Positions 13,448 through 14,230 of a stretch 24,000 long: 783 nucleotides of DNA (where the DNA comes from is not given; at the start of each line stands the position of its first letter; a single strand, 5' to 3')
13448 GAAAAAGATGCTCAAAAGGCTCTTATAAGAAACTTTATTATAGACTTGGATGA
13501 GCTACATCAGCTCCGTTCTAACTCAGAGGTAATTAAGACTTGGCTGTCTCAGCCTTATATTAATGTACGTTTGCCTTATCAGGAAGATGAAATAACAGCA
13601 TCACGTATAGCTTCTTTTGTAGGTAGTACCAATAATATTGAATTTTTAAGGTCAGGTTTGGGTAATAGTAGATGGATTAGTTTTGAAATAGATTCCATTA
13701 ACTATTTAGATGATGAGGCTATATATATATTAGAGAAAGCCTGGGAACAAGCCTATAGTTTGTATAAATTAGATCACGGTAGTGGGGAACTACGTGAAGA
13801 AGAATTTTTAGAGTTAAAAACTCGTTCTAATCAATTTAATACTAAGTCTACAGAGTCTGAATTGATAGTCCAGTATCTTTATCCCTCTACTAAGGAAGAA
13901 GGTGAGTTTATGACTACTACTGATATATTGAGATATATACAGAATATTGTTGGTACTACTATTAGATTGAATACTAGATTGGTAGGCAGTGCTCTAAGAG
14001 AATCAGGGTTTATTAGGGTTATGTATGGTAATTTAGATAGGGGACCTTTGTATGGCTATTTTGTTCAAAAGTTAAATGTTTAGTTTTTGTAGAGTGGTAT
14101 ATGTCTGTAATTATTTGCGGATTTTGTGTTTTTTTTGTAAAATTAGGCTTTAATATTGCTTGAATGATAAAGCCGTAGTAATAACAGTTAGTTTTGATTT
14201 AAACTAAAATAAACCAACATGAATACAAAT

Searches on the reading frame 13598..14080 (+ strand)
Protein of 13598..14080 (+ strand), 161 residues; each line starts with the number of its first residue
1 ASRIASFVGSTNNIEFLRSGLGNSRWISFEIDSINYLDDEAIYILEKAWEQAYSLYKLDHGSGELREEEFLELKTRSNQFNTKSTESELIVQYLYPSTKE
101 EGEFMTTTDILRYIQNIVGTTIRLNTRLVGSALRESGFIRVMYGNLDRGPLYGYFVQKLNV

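Call 81: predict_structure(alignment_id=A2)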
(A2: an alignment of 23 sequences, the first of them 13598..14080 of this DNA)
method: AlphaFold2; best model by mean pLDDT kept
length: 161 residues; sequences in the alignment: 23
mean_pLDDT: 72.7   pTM: 0.51
mean pLDDT of the five models: 72.7, 64.9, 64.7, 64.2, 52.8
residues with pLDDT >= 90: 34; 70-90: 68; 50-70: 38; < 50: 21
segments of 3 or more residues with pLDDT < 50: 1-12, 22-26
pLDDT, mean of each block of 10 residues (from residue 1): 38 50 49 65 73 71 71 72 78 87 91 88 86 91 71 88 51
secondary structure, 60 per line:
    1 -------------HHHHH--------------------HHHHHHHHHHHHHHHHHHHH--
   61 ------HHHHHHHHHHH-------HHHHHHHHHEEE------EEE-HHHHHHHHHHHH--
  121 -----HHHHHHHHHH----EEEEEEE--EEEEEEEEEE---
elements in order: H14-18 H39-58 H67-77 H85-93 E94-96 E103-105 H107-118 H126-135 E140-146 E149-158

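Call 85: fold_search(model_id=the predicted structure, library=pdb)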
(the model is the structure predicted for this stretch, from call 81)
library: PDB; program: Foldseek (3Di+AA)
matches with E <= 10: 272; with E <= 0.001: 0
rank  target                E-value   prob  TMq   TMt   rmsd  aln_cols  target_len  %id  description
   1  8zjr_M                5.8e-02  1.00  0.38  0.66   2.6        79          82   14  Structure of nucleosome-bound RFX5 complex (released 2025-08-13)
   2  7a6h_P                7.0e-02  0.47  0.23  0.25  18.4       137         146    9  Cryo-EM structure of human apo RNA Polymerase III (released 2021-02-03)
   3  2zme_A                7.4e-02  0.69  0.30  0.24  10.3       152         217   12  Integrated structural and functional model of the human ESCRT-II complex (released 2008-11-04)
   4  8iue_P                2.3e-01  0.35  0.24  0.14  17.4       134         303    8  RNA polymerase III pre-initiation complex melting complex 1 (released 2023-05-24)
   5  1dp7_P                3.4e-01  0.89  0.34  0.63   3.1        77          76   13  COCRYSTAL STRUCTURE OF RFX-DBD IN COMPLEX WITH ITS COGNATE X-BOX BINDING SITE (released 2000-03-06)
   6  9bcx_I                3.4e-01  0.21  0.28  0.15  12.8       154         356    9  Cryo-EM structure of the S. cerevisiae ORC-Cdc6-Mcm2-7-DNA complex with a fully closed Mcm2-Mcm5 DNA entry gate (released 2025-01-01)
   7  7tjj_I                3.8e-01  0.30  0.29  0.14  12.4       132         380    8  S. cerevisiae ORC bound to 84 bp ARS1 DNA and Cdc6 (state 1) with docked Orc6 N-terminal domain (released 2022-10-05)
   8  3vod_B                4.6e-01  0.23  0.25  0.29   9.4       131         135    9  Crystal Structure of mutant MarR C80S from E.coli (released 2013-03-06)
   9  4zzl_A                5.5e-01  0.33  0.27  0.29  13.9       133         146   10  MexR R21W derepressor mutant causing multidrug resistance in P. aeruginosa by mexAB-oprM efflux pump expression (released 2016-07-27)
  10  7tve_F                7.4e-01  0.16  0.30  0.21   8.3       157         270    9  ATP and DNA bound SMC5/6 core complex (released 2022-06-22)
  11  6cmv_B                8.3e-01  0.35  0.29  0.38   5.2        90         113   20  Crystal structure of Archaeal Biofilm Regulator (AbfR2) from Sulfolobus acidocaldarius (released 2018-11-14)
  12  5fd6_B                8.3e-01  0.28  0.29  0.34   8.6       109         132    7  zinc-bound manganese uptake regulator (released 2016-12-28)
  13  6cmv_C                8.9e-01  0.35  0.29  0.39   5.9        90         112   17  Crystal structure of Archaeal Biofilm Regulator (AbfR2) from Sulfolobus acidocaldarius (released 2018-11-14)
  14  7e2c_G                8.9e-01  0.06  0.20  0.17  17.5       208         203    9  Monomer of TRAPPII (open) (released 2022-02-09)
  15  6i8n_B                1.0e+00  0.35  0.30  0.40   7.7        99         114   12  Crystal structure of LmrR with V15 replaced by unnatural amino acid 4-amino-L-phenylalanine (released 2019-01-02)
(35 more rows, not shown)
